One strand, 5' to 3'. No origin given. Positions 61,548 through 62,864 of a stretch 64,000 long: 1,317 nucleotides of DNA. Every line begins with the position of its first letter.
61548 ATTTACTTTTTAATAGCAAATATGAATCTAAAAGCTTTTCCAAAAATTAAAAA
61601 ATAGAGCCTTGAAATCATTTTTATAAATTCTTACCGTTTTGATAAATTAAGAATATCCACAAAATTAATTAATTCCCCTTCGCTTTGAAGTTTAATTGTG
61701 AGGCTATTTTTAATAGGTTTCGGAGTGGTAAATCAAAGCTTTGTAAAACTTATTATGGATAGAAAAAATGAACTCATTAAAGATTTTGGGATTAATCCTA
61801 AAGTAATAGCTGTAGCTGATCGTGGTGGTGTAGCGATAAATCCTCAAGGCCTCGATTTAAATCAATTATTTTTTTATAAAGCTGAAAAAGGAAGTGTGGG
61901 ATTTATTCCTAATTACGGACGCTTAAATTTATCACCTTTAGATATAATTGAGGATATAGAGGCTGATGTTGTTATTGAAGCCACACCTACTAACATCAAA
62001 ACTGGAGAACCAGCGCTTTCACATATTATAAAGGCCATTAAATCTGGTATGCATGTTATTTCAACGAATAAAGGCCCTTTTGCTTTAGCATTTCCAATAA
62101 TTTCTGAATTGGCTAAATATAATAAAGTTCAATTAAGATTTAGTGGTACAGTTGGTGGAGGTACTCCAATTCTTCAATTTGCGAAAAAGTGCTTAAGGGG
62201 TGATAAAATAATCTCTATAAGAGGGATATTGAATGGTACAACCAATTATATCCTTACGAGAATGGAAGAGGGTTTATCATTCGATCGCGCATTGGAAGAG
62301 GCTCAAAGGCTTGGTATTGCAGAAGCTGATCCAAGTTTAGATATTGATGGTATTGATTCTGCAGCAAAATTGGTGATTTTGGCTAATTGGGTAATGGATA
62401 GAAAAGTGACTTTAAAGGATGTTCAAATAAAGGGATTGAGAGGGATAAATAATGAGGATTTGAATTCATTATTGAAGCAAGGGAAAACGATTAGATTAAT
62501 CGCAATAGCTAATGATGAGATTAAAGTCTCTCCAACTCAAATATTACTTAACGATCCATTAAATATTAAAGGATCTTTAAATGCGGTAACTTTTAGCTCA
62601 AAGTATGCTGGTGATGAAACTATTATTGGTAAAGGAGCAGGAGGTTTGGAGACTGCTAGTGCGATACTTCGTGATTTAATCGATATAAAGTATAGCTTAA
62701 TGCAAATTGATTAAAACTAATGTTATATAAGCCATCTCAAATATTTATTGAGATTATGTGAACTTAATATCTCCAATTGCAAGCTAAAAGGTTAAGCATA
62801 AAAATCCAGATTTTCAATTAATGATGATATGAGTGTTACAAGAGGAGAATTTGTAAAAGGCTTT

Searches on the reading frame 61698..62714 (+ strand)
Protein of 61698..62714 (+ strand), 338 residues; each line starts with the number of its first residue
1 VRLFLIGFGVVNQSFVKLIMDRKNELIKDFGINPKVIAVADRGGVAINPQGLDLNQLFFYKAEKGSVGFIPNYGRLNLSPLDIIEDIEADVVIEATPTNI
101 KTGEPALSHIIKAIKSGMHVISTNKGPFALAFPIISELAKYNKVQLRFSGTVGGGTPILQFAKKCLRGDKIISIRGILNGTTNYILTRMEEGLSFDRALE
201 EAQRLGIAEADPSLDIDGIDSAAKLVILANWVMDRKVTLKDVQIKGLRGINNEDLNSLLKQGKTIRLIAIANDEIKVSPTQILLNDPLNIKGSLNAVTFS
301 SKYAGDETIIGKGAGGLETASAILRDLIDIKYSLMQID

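Call 39: search_protein_families(library=pfam, proteins=[window:61698-62714:+], max_evalue=0.00001)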
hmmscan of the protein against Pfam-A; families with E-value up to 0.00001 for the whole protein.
window:61698-62714:+ (338 aa): 2 families
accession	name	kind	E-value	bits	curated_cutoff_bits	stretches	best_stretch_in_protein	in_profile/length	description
PF00742.24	Homoserine_dh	-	1.6e-57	194.6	22.9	1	157-328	1-173/173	Homoserine dehydrogenase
PF03447.22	NAD_binding_3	-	4.7e-06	27.8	24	0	7-147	1-114/116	Homoserine dehydrogenase, NAD binding domain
